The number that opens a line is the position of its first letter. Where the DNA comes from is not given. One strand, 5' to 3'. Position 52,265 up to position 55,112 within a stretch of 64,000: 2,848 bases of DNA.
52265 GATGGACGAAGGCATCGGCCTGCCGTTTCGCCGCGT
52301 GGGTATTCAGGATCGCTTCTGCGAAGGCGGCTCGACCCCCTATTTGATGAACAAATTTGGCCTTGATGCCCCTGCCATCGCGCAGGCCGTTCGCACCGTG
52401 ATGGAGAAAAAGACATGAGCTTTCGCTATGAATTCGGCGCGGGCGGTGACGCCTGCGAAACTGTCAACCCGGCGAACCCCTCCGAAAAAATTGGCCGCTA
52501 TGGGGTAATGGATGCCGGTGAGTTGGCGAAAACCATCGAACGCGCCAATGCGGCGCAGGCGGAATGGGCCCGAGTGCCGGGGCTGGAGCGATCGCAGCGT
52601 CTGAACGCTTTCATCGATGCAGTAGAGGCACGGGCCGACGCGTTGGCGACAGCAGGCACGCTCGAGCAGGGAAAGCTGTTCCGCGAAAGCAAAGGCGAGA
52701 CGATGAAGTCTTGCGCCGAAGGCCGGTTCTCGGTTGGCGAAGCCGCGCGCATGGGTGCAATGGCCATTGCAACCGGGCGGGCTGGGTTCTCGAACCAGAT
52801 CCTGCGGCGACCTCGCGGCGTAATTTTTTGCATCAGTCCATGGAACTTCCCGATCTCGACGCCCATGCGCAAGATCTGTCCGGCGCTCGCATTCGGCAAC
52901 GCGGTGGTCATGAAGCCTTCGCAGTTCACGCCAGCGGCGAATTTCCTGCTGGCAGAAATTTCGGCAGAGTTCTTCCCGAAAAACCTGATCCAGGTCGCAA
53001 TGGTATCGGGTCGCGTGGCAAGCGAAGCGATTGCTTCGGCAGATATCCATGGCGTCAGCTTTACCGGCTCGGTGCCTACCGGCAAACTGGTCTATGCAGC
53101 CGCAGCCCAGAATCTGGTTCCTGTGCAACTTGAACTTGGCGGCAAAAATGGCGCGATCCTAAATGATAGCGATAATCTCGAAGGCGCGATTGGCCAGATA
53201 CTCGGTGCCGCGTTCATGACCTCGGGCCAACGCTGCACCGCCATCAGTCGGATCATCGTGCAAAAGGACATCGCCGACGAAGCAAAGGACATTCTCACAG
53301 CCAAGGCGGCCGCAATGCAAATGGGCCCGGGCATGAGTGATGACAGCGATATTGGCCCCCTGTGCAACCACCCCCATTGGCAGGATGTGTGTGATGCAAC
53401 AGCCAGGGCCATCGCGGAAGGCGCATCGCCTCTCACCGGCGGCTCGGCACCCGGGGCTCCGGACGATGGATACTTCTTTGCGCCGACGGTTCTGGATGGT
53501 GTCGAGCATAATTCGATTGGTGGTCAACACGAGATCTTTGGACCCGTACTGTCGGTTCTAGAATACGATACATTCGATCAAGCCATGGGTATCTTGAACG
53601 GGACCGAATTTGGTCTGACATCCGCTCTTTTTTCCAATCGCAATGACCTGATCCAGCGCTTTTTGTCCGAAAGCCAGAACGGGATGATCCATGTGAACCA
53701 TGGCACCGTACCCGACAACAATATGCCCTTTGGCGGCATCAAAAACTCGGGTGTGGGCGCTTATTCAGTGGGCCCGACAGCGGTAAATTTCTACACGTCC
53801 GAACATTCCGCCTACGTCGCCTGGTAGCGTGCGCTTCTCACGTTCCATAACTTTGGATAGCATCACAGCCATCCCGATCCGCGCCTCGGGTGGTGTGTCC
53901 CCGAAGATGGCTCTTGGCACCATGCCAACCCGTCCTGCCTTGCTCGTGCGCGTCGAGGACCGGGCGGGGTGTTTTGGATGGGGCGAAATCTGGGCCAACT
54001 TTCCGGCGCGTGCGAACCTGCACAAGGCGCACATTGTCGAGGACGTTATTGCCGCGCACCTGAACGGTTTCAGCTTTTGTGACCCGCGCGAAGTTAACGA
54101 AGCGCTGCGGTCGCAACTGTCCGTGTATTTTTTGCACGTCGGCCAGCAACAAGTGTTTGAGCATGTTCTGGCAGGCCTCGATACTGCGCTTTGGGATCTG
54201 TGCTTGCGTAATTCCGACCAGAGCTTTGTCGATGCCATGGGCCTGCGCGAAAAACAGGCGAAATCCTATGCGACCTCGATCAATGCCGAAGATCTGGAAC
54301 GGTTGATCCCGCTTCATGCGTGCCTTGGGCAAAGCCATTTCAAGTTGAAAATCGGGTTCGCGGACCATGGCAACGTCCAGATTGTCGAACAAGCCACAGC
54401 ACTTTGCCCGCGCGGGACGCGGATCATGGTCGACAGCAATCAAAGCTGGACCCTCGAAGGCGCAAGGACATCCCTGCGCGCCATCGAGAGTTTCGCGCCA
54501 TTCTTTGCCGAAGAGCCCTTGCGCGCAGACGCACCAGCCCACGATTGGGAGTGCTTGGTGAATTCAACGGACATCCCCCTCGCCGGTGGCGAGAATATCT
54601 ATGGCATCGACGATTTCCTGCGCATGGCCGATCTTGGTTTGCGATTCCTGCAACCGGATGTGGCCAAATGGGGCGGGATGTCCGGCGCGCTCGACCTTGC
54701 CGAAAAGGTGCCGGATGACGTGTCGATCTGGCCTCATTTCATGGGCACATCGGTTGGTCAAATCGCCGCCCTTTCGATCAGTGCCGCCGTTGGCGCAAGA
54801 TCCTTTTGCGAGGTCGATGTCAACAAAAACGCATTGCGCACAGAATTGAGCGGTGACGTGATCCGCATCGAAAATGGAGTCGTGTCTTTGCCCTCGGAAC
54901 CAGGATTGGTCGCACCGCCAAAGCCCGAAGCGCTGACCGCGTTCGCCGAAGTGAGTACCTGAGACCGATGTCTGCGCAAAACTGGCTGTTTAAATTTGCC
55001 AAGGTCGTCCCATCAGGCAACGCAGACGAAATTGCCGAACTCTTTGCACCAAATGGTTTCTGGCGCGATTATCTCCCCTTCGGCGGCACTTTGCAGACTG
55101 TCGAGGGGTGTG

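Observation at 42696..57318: Cytoplasmic sulfatase between a TctCBA importer and transketolase-like/SDR genes, mirrored by a second transketolase-ALDH-enolase-FMO-SDR operon: candidate undescribed sulfate-ester catabolic system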

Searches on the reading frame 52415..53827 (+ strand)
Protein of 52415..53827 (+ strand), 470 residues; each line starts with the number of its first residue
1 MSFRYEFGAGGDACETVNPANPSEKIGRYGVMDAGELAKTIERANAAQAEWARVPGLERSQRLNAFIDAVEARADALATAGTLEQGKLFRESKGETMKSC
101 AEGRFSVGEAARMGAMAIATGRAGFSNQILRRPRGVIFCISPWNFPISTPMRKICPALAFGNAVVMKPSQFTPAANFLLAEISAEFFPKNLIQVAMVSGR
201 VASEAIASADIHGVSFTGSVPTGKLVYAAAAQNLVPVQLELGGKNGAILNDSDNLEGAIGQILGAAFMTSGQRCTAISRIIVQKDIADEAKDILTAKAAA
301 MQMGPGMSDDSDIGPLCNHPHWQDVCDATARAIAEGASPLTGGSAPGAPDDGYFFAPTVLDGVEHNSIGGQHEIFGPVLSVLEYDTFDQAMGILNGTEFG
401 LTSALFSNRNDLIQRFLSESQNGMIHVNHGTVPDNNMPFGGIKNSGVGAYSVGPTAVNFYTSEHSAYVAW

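Call 5: search_protein_families(library=pfam, proteins=[window:52415-53827:+])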
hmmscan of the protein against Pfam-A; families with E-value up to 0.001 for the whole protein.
window:52415-53827:+ (470 aa): 1 family
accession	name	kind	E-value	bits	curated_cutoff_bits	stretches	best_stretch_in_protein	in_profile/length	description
PF00171.27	Aldedh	-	5.4e-127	424.6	23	1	13-462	8-457/461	Aldehyde dehydrogenase family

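Call 6: search_protein_families(library=ncbifam, proteins=[window:52415-53827:+], max_evalue=0.00001)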
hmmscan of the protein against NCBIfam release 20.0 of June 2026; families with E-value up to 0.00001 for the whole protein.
window:52415-53827:+ (470 aa): 41 families (the best 25 are shown)
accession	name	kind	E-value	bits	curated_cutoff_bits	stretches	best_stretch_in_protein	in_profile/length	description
NF042993.1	AlphKGSA_gudD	equivalog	1.5e-96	324.1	770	1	11-467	18-479/481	alpha-ketoglutaric semialdehyde dehydrogenase GucD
NF052305.1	DioxValDhHalo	equivalog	7.2e-92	308.8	750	1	10-469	18-482/483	2,5-dioxovalerate dehydrogenase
NF010000.0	PRK13473.1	subfamily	5.9e-89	298.9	615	1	10-449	15-454/475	aminobutyraldehyde dehydrogenase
TIGR01804.1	BADH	equivalog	3.7e-88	296.1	668.6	1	11-461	12-464/467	betaine-aldehyde dehydrogenase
NF009725.0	PRK13252.1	equivalog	1.7e-83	280.7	593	1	11-468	21-479/488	betaine-aldehyde dehydrogenase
NF006916.0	PRK09407.1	equivalog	2.5e-82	277.2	521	1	21-463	42-487/526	succinic semialdehyde dehydrogenase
TIGR01780.1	SSADH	subfamily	1.9e-79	267.7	646.35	1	17-449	2-434/448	succinate-semialdehyde dehydrogenase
TIGR02299.1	HpaE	equivalog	9e-79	265.3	638.35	1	10-468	14-476/488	5-carboxymethyl-2-hydroxymuconate semialdehyde dehydrogenase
NF045735.1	PaDhStyDPseudo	equivalog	3.5e-77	260.1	850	1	11-469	17-482/483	phenylacetaldehyde dehydrogenase StyD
NF007497.0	PRK10090.1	equivalog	1.9e-75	254.5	500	1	10-449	20-459/480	aldehyde dehydrogenase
NF040648.1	lactal_redase_Meth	equivalog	5.4e-74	249.9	650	1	14-450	13-445/463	lactaldehyde dehydrogenase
TIGR03216.1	OH_muco_semi_DH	equivalog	3.1e-71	240.5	693.25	1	14-464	16-475/481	2-hydroxymuconic semialdehyde dehydrogenase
NF006915.0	PRK09406.1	equivalog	3.6e-71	240.4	730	1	15-449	4-438/457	NADP-dependent succinic semialdehyde dehydrogenase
NF008869.0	PRK11904.1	equivalog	3.7e-69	233.6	747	1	14-465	565-1023/1042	bifunctional proline dehydrogenase/L-glutamate gamma-semialdehyde dehydrogenase PutA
TIGR01237.1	D1pyr5carbox2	equivalog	2.6e-68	231.1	659.65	1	15-458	49-499/511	L-glutamate gamma-semialdehyde dehydrogenase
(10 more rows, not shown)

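Call 45: search_solved_structures(query=window:52415-53827:+, max_evalue=1e-60)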
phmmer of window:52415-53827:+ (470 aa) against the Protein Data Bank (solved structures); distinct sequences matched with E-value up to 1e-60: 20.
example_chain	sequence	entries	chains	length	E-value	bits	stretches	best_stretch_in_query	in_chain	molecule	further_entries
4o6r_A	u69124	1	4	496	1.3e-71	245.2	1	15-468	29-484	Aldehyde Dehydrogenase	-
4go3_A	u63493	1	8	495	8.7e-69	235.9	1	9-468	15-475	Putative gamma-hydroxymuconic semialdehyde dehydrogenase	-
4go4_A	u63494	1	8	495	1.4e-68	235.2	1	9-468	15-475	Putative gamma-hydroxymuconic semialdehyde dehydrogenase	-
6vr6_A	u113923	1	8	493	3.5e-65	224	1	33-462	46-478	4-trimethylaminobutyraldehyde dehydrogenase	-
6vwf_A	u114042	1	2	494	3.5e-65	224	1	33-462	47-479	4-trimethylaminobutyraldehyde dehydrogenase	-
6qak_A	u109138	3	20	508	3.9e-65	223.9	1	33-462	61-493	4-trimethylaminobutyraldehyde dehydrogenase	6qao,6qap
6j75_A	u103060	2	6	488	3.9e-65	223.8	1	12-450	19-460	Aldehyde dehydrogenase A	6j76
4v6h_A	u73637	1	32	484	1.2e-64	222.3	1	11-449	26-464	Succinate-semialdehyde dehydrogenase (NADP+)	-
4i9b_A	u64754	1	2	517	5.7e-64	220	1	17-449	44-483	Putative betaine aldehyde dehyrogenase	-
4q92_A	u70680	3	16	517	9.3e-64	219.3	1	29-456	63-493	Betaine aldehyde dehydrogenase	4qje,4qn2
5ez4_A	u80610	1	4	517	1.5e-63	218.6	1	29-456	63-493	Betaine aldehyde dehydrogenase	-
5eyu_A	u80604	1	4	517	1.5e-63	218.6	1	29-456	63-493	Betaine aldehyde dehydrogenase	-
4zxu_A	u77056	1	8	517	1.5e-63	218.6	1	29-456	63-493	Betaine-aldehyde dehydrogenase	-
5dib_A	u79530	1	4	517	3.4e-63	217.5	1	29-456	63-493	Betaine aldehyde dehydrogenase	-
4zwl_A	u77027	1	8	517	3.4e-63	217.5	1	29-456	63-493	Betaine-aldehyde dehydrogenase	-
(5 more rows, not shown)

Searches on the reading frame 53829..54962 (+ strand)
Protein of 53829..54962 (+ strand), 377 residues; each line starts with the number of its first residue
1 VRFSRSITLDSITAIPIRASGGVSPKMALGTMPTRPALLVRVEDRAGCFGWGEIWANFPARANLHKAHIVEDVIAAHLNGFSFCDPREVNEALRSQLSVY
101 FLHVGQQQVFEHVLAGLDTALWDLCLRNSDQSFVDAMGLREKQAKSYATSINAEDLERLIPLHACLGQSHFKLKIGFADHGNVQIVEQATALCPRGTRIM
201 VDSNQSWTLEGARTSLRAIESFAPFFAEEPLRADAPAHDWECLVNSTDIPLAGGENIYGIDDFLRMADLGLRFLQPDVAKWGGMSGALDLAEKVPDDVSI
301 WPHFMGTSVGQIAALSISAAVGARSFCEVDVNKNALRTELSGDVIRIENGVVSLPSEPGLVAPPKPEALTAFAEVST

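Call 5: search_protein_families(library=pfam, proteins=[window:53829-54962:+])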
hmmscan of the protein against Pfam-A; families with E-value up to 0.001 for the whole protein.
window:53829-54962:+ (377 aa): 2 families
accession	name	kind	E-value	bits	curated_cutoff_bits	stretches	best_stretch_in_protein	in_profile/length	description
PF13378.12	MR_MLE_C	-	5.2e-35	121.6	29.4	1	167-361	14-212/219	Enolase C-terminal domain-like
PF02746.21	MR_MLE_N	-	1.8e-07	31.8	22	1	26-138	17-117/117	Mandelate racemase / muconate lactonizing enzyme, N-terminal domain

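Call 6: search_protein_families(library=ncbifam, proteins=[window:53829-54962:+], max_evalue=0.00001)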
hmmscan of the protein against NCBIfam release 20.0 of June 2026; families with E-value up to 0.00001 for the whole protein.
window:53829-54962:+ (377 aa): 11 families
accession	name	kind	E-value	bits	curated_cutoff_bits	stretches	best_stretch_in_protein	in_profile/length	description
NF040866.1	AraD_Arch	equivalog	8.7e-21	74.3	650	1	87-360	77-357/372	arabinonate dehydratase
NF047820.1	TalGalacDh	equivalog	5e-19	68.4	500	1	85-360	80-352/371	L-talarate/galactarate dehydratase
NF010624.0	PRK14017.1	equivalog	2.3e-18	66.5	311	1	37-360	15-348/382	galactonate dehydratase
TIGR01928.1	menC_lowGC_arch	equivalog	9.5e-12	44.6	200.65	1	27-292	13-269/325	o-succinylbenzoate synthase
NF042940.1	racemase_DgcA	equivalog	6e-11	42.1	400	1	117-353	88-315/323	N-acetyl-D-Glu racemase DgcA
NF040790.2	glucon_galact_dh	equivalog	1.1e-10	40.9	750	1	198-360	193-357/390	bifunctional D-gluconate/D-galactonate dehydratase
TIGR02534.1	mucon_cyclo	subfamily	1.5e-09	37.4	334.95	1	26-360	18-353/368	muconate/chloromuconate family cycloisomerase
TIGR01927.1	menC_gam_Gplu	equivalog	2e-09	37.2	130.55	1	33-293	19-252/307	o-succinylbenzoate synthase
NF043002.1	HProlDhtase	equivalog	3.4e-07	29.4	500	1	40-369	36-359/366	cis-3-hydroxy-L-proline dehydratase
NF011708.0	PRK15129.1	equivalog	1.1e-06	27.9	343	1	116-296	90-266/321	L-Ala-D/L-Glu epimerase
NF002739.0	PRK02714.1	equivalog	1.8e-06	27.7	259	0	167-234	133-204/320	o-succinylbenzoate synthase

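Call 29: search_solved_structures(query=window:53829-54962:+, max_evalue=1e-10)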
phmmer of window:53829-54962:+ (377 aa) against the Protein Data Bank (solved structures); distinct sequences matched with E-value up to 1e-10: 26.
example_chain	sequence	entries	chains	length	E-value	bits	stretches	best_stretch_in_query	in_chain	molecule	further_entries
3ddm_A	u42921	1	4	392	1e-64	222.3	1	6-371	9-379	Putative mandelate racemase/muconate lactonizing enzyme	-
3bjs_A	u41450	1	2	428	1.5e-21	80.3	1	9-360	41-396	Mandelate racemase/muconate lactonizing enzyme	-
4ggb_A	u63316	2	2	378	1.3e-19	73.9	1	34-372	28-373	Putative uncharacterized protein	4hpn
3ozm_A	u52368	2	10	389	3.3e-19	72.6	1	30-360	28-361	Putative mandelate racemase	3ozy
3h12_A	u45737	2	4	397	3.5e-19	72.5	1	30-360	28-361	mandelate racemase | Putative mandelate racemase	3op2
5olc_A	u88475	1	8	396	8.3e-18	67.9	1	34-362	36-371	Galactonate dehydratase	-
2nql_A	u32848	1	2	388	5.8e-16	61.9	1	36-369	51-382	Isomerase/lactonizing enzyme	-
4dn1_A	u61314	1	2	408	6.9e-16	61.6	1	36-369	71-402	Isomerase/lactonizing enzyme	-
3tj4_A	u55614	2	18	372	6.8e-15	58.4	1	103-373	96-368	Mandelate racemase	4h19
2qq6_A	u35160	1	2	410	6e-14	55.2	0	197-361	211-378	Mandelate racemase/muconate lactonizing enzyme-like protein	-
2ppg_A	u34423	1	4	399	9.3e-14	54.6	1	36-368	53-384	Putative isomerase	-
4h1z_A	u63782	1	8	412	1e-13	54.5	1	36-368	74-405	Enolase Q92Zs5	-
5xd7_A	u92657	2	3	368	1e-13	54.5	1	100-305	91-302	3,6-anhydro-alpha-L-galactonate cycloisomerase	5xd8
3rr1_A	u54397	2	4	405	2.2e-13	53.4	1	33-317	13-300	Putative D-galactonate dehydratase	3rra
4j3z_A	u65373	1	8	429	2.3e-13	53.3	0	208-360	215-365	Mandelate racemase/muconate lactonizing enzyme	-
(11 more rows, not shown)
